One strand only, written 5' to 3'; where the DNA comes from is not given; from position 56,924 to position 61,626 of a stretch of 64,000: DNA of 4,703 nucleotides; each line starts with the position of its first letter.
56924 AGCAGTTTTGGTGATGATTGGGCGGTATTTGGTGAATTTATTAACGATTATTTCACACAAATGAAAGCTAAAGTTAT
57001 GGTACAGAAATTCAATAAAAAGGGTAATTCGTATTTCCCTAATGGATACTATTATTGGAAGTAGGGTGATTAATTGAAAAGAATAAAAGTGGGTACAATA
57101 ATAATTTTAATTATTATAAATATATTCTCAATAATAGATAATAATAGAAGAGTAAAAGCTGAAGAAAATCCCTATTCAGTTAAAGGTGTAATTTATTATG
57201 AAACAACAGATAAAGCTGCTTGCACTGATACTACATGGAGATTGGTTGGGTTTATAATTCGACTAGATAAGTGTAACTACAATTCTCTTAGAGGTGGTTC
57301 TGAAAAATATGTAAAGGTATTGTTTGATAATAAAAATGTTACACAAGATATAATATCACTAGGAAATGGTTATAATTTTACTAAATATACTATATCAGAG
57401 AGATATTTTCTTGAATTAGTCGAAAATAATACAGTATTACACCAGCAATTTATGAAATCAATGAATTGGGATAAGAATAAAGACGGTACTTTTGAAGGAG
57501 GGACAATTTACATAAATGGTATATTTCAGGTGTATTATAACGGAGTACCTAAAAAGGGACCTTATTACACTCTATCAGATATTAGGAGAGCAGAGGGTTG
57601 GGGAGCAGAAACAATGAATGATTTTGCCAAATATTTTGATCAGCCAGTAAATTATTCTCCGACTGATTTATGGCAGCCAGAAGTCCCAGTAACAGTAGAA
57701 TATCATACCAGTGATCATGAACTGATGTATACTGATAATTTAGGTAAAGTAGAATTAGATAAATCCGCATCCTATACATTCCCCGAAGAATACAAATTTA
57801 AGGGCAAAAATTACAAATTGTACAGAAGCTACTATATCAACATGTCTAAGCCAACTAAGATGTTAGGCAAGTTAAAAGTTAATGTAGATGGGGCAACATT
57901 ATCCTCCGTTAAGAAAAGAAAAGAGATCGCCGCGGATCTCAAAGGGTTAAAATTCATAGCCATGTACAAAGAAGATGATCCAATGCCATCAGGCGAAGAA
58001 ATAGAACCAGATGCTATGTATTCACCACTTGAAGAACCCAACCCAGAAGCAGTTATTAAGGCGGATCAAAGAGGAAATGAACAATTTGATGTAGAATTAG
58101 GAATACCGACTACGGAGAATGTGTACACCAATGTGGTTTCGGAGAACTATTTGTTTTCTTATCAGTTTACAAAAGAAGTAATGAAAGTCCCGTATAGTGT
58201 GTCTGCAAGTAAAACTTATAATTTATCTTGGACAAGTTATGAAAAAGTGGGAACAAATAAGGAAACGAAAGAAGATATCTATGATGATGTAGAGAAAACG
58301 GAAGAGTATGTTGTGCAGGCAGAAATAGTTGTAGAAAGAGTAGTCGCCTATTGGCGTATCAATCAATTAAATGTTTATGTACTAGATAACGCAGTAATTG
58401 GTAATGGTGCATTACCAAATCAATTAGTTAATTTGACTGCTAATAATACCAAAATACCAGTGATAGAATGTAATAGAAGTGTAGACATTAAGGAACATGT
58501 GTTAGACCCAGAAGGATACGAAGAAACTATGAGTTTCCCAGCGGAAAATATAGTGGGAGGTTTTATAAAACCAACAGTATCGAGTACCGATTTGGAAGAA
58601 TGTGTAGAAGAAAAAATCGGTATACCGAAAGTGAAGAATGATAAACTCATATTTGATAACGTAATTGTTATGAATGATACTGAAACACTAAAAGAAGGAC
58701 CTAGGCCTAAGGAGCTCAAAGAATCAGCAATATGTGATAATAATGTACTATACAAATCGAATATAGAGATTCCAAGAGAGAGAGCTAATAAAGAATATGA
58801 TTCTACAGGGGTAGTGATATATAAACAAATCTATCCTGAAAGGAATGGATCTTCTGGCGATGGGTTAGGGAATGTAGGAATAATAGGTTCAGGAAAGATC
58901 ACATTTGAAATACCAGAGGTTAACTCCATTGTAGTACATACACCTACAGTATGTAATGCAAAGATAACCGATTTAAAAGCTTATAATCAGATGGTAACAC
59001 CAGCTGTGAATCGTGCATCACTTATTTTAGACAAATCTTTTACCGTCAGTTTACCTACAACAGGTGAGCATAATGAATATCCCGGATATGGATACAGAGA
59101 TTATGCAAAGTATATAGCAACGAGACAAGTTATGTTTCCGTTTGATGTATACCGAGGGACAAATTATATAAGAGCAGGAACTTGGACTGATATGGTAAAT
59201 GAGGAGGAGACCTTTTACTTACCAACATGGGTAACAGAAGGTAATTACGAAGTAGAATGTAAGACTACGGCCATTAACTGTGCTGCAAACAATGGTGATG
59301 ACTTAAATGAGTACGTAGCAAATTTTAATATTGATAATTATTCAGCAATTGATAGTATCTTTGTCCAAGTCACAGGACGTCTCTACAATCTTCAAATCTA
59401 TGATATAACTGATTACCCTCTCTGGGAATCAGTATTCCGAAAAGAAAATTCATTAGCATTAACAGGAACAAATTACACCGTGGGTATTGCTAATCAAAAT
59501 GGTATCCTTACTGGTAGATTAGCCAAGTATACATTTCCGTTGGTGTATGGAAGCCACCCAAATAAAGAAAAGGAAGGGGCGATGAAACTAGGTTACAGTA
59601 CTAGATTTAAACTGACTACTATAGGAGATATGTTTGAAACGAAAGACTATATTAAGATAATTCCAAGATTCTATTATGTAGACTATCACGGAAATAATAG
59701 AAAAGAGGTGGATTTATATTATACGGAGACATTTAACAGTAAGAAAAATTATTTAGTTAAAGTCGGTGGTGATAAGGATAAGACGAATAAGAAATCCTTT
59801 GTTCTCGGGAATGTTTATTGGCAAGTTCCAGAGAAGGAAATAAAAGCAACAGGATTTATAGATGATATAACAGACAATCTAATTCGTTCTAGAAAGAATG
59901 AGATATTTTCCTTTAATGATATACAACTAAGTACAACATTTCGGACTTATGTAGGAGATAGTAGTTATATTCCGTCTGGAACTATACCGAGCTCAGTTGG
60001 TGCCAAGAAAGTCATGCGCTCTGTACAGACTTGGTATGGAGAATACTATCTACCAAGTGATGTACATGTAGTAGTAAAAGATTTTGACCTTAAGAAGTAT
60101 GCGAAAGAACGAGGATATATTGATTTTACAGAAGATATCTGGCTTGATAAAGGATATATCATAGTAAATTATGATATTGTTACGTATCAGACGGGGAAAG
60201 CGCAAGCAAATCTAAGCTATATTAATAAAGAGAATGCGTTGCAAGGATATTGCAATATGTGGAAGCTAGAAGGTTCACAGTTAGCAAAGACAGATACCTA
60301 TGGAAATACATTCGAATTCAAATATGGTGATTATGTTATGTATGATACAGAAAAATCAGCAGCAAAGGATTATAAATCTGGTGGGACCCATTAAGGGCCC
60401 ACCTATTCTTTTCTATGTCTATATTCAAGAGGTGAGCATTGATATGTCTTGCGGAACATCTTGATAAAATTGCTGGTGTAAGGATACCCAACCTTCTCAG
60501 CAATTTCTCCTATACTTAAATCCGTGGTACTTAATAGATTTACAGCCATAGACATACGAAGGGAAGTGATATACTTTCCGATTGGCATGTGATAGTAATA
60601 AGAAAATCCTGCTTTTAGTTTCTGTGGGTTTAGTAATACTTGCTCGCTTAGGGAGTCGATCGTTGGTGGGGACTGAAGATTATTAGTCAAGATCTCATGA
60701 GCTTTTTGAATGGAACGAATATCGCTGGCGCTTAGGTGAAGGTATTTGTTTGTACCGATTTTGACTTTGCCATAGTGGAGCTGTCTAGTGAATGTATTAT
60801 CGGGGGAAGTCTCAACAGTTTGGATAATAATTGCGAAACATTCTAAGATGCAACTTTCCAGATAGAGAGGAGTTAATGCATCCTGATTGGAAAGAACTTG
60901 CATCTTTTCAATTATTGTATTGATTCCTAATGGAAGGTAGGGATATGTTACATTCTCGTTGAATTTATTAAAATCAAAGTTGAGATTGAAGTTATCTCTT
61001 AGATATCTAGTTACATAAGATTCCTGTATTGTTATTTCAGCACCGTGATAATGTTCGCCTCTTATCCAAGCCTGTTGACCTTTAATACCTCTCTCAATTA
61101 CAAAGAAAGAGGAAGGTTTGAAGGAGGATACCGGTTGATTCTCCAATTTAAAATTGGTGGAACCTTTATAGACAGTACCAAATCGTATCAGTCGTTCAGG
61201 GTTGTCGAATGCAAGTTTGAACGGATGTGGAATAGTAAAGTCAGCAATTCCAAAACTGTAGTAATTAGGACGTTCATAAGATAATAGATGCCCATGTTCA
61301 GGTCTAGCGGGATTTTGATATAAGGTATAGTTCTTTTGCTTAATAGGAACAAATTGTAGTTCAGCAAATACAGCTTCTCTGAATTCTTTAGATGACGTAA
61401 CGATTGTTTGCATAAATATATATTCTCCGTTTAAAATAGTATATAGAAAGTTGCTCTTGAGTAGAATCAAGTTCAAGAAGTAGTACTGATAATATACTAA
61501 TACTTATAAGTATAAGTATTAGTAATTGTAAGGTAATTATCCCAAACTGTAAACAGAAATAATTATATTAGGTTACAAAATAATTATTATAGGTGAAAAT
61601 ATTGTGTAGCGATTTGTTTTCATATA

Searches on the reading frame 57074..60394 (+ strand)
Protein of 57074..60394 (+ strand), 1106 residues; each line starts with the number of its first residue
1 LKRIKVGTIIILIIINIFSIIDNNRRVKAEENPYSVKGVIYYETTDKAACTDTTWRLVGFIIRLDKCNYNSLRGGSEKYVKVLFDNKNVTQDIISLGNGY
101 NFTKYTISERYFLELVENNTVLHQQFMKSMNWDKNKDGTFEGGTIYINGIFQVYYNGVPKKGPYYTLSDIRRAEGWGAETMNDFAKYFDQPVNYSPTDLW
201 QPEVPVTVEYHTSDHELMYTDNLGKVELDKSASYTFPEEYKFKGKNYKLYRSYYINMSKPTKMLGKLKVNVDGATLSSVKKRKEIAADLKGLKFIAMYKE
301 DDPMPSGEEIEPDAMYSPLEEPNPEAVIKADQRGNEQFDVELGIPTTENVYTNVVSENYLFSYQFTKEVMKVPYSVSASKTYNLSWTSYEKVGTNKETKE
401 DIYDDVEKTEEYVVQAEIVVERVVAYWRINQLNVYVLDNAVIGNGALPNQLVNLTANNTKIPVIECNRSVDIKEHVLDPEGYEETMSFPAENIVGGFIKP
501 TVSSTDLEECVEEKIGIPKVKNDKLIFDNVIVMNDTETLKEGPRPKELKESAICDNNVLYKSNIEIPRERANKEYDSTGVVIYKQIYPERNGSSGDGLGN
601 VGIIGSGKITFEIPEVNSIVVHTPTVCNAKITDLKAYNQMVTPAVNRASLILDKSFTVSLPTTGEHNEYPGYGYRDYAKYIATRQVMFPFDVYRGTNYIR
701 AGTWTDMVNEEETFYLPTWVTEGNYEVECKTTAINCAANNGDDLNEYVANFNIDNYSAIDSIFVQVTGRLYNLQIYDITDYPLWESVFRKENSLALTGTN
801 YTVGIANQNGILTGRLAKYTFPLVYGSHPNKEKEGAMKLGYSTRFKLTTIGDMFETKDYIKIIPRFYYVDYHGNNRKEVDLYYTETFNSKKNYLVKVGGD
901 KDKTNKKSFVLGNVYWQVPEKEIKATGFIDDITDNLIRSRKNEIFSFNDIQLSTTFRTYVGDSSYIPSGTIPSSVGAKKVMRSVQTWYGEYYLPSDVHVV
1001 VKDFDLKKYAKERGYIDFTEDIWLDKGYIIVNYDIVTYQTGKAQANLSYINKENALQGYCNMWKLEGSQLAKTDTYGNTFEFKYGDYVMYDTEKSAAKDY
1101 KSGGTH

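Call 9: search_protein_families(library=pfam, proteins=[window:57074-60394:+])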
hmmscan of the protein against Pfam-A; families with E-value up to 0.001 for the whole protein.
window:57074-60394:+ (1106 aa): 1 family
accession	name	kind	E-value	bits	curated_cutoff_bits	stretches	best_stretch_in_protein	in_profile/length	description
PF18964.5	DUF5704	-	2.1e-39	135.6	25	1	338-523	1-185/185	Family of unknown function (DUF5704)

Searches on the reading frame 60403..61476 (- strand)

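Call 9: search_protein_families(library=pfam, proteins=[window:60403-61476:-])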
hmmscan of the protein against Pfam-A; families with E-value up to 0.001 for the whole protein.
window:60403-61476:- (357 aa): 2 families
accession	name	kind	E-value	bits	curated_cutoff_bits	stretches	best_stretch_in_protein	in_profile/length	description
PF12833.13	HTH_18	-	1.4e-17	64.1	33.6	1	277-355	2-80/80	Helix-turn-helix domain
PF00165.29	HTH_AraC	-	1.7e-08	34.8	26.6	1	316-354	2-42/42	Bacterial regulatory helix-turn-helix proteins, AraC family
